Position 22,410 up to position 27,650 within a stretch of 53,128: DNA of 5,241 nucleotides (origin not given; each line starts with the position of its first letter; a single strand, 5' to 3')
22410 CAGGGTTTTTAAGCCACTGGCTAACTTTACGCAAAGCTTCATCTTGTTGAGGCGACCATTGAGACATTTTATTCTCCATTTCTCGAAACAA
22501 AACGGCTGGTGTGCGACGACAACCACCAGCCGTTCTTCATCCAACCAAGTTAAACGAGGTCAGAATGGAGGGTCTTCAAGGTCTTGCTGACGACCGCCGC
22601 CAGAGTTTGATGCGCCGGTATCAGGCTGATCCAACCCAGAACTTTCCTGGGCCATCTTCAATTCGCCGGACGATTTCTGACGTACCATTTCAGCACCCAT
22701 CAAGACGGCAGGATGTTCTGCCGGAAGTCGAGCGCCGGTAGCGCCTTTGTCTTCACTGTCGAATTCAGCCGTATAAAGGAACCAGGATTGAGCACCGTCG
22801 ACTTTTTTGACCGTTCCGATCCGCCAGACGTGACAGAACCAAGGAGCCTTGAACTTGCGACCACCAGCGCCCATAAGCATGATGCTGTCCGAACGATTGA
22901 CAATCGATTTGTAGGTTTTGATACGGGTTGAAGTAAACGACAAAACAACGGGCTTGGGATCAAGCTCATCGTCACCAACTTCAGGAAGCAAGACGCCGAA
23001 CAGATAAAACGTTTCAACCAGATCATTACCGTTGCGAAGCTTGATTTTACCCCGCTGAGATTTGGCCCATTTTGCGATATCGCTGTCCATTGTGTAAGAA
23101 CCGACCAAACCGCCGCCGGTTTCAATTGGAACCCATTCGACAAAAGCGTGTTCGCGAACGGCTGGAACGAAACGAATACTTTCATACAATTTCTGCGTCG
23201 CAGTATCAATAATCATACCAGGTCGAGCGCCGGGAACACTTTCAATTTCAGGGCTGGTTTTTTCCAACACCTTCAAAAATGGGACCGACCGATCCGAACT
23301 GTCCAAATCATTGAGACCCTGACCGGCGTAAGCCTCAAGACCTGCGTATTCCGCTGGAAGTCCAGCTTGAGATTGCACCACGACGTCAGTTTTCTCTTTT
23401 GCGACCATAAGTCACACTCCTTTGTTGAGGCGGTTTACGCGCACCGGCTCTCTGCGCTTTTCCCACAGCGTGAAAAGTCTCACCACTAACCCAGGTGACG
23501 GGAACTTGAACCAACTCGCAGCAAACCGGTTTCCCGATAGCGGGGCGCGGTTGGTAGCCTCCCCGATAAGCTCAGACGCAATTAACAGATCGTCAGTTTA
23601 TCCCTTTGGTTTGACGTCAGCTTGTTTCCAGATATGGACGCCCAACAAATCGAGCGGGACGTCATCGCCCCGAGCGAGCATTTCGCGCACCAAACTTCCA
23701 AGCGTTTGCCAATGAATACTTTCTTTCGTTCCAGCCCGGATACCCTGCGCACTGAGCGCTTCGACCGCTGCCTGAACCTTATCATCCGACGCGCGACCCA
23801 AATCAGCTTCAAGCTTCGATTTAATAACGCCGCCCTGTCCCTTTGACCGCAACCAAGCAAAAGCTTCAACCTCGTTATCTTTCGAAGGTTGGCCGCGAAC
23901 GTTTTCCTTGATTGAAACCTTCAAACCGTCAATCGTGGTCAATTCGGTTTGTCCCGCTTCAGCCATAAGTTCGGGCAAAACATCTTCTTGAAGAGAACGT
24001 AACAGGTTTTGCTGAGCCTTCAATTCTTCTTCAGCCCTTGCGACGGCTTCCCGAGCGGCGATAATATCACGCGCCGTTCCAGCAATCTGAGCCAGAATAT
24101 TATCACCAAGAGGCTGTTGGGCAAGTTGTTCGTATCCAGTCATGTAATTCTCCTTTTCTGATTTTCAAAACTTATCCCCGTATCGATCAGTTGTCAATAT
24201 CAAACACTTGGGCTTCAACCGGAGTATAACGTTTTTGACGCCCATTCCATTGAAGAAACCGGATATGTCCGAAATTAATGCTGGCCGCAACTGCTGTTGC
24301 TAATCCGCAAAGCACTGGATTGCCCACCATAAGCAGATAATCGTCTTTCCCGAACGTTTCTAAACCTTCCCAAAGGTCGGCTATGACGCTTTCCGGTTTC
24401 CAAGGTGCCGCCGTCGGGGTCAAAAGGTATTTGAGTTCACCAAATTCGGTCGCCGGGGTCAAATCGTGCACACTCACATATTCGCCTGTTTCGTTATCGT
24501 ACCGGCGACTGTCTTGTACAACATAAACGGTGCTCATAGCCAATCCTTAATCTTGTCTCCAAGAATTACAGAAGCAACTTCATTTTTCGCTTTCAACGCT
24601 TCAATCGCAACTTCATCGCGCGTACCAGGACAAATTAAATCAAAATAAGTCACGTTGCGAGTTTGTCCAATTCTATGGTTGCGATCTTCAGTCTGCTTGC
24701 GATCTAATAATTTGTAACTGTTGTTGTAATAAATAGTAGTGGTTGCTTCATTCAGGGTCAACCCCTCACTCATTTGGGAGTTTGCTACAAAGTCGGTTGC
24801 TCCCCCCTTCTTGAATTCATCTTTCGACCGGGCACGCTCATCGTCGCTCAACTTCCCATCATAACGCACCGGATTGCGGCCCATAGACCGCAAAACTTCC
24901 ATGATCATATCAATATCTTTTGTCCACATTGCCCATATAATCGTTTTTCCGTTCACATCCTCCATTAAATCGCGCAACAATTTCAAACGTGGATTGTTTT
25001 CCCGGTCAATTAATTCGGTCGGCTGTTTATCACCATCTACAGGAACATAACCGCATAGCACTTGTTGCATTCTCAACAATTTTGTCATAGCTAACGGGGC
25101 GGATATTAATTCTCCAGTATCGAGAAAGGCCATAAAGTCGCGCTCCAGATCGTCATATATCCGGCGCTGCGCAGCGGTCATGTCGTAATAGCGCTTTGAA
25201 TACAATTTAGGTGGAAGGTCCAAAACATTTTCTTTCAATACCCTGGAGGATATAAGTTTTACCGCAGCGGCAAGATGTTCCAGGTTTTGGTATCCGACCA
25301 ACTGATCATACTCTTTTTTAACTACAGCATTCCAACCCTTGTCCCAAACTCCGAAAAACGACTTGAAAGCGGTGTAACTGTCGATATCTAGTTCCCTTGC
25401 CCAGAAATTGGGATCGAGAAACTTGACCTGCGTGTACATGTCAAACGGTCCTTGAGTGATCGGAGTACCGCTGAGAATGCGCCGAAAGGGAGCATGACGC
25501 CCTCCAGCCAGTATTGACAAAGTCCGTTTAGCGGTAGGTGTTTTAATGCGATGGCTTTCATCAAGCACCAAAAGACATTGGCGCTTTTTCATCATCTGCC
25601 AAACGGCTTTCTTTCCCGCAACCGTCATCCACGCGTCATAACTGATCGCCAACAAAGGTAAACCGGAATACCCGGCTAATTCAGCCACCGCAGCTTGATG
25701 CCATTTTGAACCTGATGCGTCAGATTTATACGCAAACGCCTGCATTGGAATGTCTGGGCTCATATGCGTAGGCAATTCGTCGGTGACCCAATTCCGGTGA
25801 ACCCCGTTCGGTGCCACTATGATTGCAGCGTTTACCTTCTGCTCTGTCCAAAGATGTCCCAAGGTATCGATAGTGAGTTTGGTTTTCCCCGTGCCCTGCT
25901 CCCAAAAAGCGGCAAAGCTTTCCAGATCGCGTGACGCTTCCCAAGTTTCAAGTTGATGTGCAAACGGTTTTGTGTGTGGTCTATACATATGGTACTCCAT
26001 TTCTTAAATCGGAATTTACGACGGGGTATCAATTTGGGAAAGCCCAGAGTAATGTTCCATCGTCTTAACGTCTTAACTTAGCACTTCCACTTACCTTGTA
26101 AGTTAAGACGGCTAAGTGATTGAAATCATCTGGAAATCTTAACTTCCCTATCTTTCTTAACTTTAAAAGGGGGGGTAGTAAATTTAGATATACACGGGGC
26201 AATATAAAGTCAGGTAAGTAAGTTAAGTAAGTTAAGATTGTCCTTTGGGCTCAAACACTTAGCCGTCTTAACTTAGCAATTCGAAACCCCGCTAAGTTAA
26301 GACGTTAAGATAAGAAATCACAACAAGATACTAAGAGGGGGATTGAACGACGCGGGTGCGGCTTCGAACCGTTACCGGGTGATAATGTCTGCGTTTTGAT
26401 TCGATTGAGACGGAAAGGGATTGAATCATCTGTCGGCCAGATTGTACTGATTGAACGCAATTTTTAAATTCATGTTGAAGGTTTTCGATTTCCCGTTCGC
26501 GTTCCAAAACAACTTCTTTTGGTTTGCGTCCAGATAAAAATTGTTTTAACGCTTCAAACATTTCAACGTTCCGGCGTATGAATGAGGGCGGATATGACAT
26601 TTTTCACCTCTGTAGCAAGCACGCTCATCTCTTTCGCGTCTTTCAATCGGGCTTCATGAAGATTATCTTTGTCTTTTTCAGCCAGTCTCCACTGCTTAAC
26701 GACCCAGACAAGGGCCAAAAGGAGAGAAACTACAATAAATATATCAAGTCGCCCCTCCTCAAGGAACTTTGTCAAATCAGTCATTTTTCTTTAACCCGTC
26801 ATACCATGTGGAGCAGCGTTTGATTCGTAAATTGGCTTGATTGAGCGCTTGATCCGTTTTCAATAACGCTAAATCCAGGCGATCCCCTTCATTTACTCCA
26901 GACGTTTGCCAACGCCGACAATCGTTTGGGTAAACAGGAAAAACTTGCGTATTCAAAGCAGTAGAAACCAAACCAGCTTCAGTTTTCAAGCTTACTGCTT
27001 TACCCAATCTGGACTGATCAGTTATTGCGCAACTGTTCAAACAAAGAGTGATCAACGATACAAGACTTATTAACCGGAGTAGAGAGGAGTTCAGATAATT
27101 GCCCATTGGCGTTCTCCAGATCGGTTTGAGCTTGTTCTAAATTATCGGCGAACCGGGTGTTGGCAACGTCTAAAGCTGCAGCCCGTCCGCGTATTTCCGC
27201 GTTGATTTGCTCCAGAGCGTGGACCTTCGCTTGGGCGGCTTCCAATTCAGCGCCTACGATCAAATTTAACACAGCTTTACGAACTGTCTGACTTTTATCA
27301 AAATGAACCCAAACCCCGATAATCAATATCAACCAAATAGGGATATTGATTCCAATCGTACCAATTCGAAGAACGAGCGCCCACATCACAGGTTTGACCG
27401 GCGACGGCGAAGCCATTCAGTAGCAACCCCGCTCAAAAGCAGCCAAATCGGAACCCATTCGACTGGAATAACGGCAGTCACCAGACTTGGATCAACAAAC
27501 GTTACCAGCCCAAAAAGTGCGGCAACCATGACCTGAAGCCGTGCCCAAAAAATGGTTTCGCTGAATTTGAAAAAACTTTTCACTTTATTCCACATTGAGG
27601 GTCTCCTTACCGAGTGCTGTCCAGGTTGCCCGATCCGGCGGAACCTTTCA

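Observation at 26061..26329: Two near-identical 269-bp direct repeats almost opposite each other on the circle, each a dense array of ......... sites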

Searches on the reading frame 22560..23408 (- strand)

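Call 44: search_protein_families(library=pfam, proteins=[window:22560-23408:-], max_evalue=0.01)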
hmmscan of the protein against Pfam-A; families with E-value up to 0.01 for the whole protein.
window:22560-23408:- (282 aa): 1 family
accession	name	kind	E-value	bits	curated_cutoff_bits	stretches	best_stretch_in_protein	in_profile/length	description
PF23977.1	Pam3_Gp34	-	7.3e-44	150.8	27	1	16-217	5-210/235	Pam3 phage gp34-like protein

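Call 109: search_protein_families(library=phrogs, proteins=[window:22560-23408:-], max_evalue=0.001)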
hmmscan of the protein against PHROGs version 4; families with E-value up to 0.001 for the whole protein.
window:22560-23408:- (282 aa): 1 family
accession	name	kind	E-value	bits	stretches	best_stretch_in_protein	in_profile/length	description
phrog_2402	-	unknown function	3.5e-48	165.6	1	4-265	13-280/292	-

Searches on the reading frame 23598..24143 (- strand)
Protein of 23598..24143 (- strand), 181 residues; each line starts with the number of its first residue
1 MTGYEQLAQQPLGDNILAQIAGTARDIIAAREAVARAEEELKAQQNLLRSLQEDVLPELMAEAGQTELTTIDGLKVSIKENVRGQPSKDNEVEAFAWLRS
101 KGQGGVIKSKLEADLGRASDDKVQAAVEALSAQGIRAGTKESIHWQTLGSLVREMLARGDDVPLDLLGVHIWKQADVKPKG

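Call 44: search_protein_families(library=pfam, proteins=[window:23598-24143:-], max_evalue=0.01)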
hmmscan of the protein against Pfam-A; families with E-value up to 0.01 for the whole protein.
window:23598-24143:- (181 aa): 1 family
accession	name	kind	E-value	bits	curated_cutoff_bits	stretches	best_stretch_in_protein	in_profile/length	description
PF23984.1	DUF7307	-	1.9e-27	96.2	27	1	21-177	3-127/129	Pam3 gp33-like protein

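Call 109: search_protein_families(library=phrogs, proteins=[window:23598-24143:-], max_evalue=0.001)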
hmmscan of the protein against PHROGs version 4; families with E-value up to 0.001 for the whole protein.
window:23598-24143:- (181 aa): 1 family
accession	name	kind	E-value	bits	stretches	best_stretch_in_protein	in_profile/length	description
phrog_2378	-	unknown function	3.4e-40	138.8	1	15-179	23-186/189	-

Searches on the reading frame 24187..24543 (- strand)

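Call 44: search_protein_families(library=pfam, proteins=[window:24187-24543:-], max_evalue=0.01)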
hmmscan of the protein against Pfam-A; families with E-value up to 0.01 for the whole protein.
window:24187-24543:- (118 aa): 1 family
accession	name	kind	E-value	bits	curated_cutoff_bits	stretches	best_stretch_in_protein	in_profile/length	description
PF23992.1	Pam3_gp32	-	5.6e-35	120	27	1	5-112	2-107/108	Phage Pam3 gp32-like protein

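Call 109: search_protein_families(library=phrogs, proteins=[window:24187-24543:-], max_evalue=0.001)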
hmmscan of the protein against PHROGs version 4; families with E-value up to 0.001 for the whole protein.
window:24187-24543:- (118 aa): 1 family
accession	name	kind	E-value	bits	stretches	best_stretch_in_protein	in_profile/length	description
phrog_5888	-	unknown function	9e-36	123.4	1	3-115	1-113/118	-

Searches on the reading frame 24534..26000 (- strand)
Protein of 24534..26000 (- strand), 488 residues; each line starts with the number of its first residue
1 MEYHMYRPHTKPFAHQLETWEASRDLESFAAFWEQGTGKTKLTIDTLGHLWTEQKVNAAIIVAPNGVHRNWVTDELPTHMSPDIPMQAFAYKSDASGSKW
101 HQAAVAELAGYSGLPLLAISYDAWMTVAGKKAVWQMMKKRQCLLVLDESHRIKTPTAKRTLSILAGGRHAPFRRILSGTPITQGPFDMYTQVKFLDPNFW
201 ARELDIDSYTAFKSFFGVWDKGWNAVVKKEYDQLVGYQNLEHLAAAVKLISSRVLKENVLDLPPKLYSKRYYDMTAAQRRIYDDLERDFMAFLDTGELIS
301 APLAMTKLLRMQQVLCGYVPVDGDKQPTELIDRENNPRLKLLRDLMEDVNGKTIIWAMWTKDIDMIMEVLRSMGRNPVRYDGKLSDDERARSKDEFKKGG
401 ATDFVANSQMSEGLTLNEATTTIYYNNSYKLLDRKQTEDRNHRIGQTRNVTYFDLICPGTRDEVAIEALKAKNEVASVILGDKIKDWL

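Call 18: find_related_loci(query=window:24534-26000:-, collection=viral_contigs, flank=3000)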
Query window:24534-26000:- (488 aa) in viral_contigs; peptide patterns used: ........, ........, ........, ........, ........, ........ (x = any residue, [..] = any of these).
14 stretches matched a pattern; 4 encode a relative of the query (tblastn E <= 1e-3); 4 distinct loci.
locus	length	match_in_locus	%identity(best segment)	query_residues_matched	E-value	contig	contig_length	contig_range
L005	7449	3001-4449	74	6-488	0e+0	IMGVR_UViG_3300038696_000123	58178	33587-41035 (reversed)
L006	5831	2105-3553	75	6-488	0e+0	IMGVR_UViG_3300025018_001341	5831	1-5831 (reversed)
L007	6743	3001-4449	75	6-488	0e+0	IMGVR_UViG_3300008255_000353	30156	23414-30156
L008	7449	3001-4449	70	6-488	0e+0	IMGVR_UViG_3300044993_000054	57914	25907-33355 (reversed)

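Call 33: find_related_loci(query=A1, collection=viral_contigs, flank=2000)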
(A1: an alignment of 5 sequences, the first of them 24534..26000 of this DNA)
Query A1 (488 aa) in viral_contigs; peptide patterns used: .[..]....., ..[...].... (x = any residue, [..] = any of these).
349 stretches matched a pattern; 230 encode a relative of the query (tblastn E <= 1e-3); the best 80 are kept; 80 distinct loci.
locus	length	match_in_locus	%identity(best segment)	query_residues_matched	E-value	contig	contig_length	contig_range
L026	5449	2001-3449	74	6-488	0e+0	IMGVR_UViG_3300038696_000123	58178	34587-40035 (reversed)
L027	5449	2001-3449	75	6-488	0e+0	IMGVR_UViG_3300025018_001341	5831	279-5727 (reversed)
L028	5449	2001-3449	75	6-488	0e+0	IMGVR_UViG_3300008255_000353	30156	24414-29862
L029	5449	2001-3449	73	6-488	0e+0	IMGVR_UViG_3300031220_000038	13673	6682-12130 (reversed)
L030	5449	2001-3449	73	6-488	0e+0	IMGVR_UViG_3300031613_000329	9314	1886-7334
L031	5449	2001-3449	72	6-488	0e+0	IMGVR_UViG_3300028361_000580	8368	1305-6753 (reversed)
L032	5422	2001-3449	71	6-488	0e+0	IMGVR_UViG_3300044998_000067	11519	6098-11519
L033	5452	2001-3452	49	6-488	2e-156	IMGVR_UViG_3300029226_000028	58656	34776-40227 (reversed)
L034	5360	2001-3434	46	6-488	7e-148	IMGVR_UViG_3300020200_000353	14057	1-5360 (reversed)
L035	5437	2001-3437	46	10-488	4e-146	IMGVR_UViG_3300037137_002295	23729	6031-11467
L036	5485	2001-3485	47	6-488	7e-146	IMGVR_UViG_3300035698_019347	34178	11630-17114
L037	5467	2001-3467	43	3-488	3e-128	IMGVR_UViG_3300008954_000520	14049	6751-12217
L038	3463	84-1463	40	10-488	3e-113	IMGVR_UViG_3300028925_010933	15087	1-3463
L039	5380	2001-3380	39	10-488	4e-113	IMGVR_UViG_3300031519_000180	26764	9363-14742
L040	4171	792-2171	40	10-488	2e-114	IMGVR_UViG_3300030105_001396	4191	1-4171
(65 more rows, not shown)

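Call 54: search_dna_similar(query=window:24534-26000:-, collection=phages, mode=protein, max_rows=40)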
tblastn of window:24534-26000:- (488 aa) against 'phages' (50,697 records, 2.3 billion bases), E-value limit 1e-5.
Records with a match: 1989; places in all: 1991; records where one place covers at least 80% of the query: 1259.
Best place of each record, by identity: 60-80% 4; <60% 1985.
By first word of the organism name: Pseudomonas 389; Gordonia 244; Microbacterium 209; Arthrobacter 109; Vibrio 99; Flavobacterium 90; Enterococcus 85; Escherichia 81; Bacteroides 78; Mycobacterium 75; and 101 more.
By host as written in the record: Pseudomonas aeruginosa 151; - 134; Gordonia terrae 3612 124; Pseudomonas aeruginosa PAO1 108; Microbacterium foliorum NRRL B-24224 SEA 103; Arthrobacter sp. ATCC 21022 95; Microbacterium foliorum NRRL B-24224 82; Gordonia rubripertincta NRRL B-16540 63; and 457 more.
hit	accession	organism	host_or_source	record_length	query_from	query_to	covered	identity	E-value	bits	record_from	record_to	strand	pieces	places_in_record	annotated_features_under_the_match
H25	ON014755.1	Pseudanabaena phage Pam3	Pseudanabaena sp.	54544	1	488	100%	72.6%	0e+0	766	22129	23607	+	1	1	helicase | hypothetical protein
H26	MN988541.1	Rhizobium phage RHph_I65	Rhizobium phaseoli INC1-2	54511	4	488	99%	67.8%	0e+0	740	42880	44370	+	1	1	SNF2 family helicase protein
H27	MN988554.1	Rhizobium phage RHph_I72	Rhizobium etli 343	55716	4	488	99%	67.8%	0e+0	740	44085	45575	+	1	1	SNF2 family helicase protein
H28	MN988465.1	Rhizobium phage RHph_TM26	Rhizobium sp. N4311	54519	5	488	99%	67.5%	0e+0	729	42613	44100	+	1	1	SNF2 family helicase protein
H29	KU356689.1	Pseudomonas phage ZC01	Pseudomonas aeruginosa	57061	6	488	99%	49.3%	1e-154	492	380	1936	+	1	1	hypothetical protein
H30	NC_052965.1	Pseudomonas phage ZC01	Pseudomonas aeruginosa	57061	6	488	99%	49.3%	1e-154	492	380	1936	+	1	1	hypothetical protein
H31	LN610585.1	Pseudomonas phage vB_PaeS_PAO1_Ab20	Pseudomonas aeruginosa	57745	6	488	99%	49.3%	2e-154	491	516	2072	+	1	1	record has no annotation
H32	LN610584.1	Pseudomonas phage vB_PaeS_PAO1_Ab19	Pseudomonas aeruginosa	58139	6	488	99%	49.3%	4e-154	491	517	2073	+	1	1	record has no annotation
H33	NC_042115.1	Pseudomonas phage vB_PaeS_PAO1_Ab19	Pseudomonas aeruginosa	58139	6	488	99%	49.3%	4e-154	491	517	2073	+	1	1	hypothetical protein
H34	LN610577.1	Pseudomonas phage vB_PaeS_PAO1_Ab18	Pseudomonas aeruginosa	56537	6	488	99%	49.1%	2e-154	491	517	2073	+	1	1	ORF01: putative DNA helicase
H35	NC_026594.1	Pseudomonas phage vB_PaeS_PAO1_Ab18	Pseudomonas aeruginosa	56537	6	488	99%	49.1%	2e-154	491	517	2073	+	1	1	ORF01: putative DNA helicase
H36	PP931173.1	Pseudomonas phage PAKlein3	Pseudomonas aeruginosa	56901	6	488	99%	49.1%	4e-154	491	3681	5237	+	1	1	DNA helicase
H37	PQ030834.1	Pseudomonas phage phiW8-1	Pseudomonas aeruginosa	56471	6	488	99%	49.1%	2e-153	489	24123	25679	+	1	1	record has no annotation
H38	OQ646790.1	Pseudomonas phage PA_LZ03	Pseudomonas aeruginosa PA14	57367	6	488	99%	48.9%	4e-154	491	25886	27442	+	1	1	putative helicase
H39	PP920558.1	Pseudomonas phage Lucjan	Pseudomonas aeruginosa PAO-1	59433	6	488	99%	48.8%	1e-151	484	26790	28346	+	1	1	DNA helicase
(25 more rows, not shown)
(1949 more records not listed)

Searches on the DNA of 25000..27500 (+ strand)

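Call 7: search_dna_similar(query=window:25000-27500:+, collection=phages, mode=distant)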
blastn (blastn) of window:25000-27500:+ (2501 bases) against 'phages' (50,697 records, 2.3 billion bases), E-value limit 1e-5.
Records with a match: 4; places in all: 4; records where one place covers at least 80% of the query: 0.
Best place of each record, by identity: 60-80% 4.
By first word of the organism name: Rhizobium 3; Pseudanabaena 1.
By host as written in the record: Rhizobium phaseoli INC1-2 1; Rhizobium etli 343 1; Pseudanabaena sp. 1; Rhizobium sp. N4311 1.
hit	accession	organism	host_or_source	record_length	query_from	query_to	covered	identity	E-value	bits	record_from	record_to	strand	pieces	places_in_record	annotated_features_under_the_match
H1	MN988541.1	Rhizobium phage RHph_I65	Rhizobium phaseoli INC1-2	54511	331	1005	27%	68.4%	5e-60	239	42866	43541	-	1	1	SNF2 family helicase protein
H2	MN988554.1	Rhizobium phage RHph_I72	Rhizobium etli 343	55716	331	1005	27%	68.4%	5e-60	239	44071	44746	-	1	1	SNF2 family helicase protein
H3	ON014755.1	Pseudanabaena phage Pam3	Pseudanabaena sp.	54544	339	1005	27%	68.0%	1e-55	225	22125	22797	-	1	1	helicase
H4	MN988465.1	Rhizobium phage RHph_TM26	Rhizobium sp. N4311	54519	331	1005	27%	66.2%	4e-42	179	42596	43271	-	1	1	SNF2 family helicase protein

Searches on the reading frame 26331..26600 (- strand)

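Call 78: search_protein_families(library=pfam, proteins=[window:26331-26600:-], max_evalue=0.05)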
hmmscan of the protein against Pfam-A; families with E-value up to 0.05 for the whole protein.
window:26331-26600:- (89 aa): 2 families
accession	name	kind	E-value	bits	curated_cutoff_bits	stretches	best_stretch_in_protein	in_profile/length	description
PF18409.7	Plk4_PB2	-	0.013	16.6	26.9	1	28-79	50-105/108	Polo-like Kinase 4 Polo Box 2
PF24615.2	Spectrin_Anc-1_2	-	0.049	14.3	28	0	8-61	46-99/105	Nuclear anchorage protein 1, spectrin repeat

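Call 109: search_protein_families(library=phrogs, proteins=[window:26331-26600:-], max_evalue=0.001)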
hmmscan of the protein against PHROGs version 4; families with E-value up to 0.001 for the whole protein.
window:26331-26600:- (89 aa): 0 families

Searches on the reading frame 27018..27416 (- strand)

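Call 78: search_protein_families(library=pfam, proteins=[window:27018-27416:-], max_evalue=0.05)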
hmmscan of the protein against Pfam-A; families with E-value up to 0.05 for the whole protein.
window:27018-27416:- (132 aa): 4 families
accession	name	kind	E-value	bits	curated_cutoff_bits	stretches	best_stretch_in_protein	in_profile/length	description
PF00261.25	Tropomyosin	-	0.0099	15.8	38.6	1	57-111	21-75/242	Tropomyosin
PF10046.14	BLOC1_2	-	0.022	15.6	33.4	1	52-110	9-63/96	Biogenesis of lysosome-related organelles complex-1 subunit 2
PF25450.1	Rab11-FIP3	-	0.044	14.5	31.9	0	56-109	54-107/125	Rab11-FIP3-like domain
PF15035.11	Rootletin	-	0.049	14.1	36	0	56-108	76-128/188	Ciliary rootlet component, centrosome cohesion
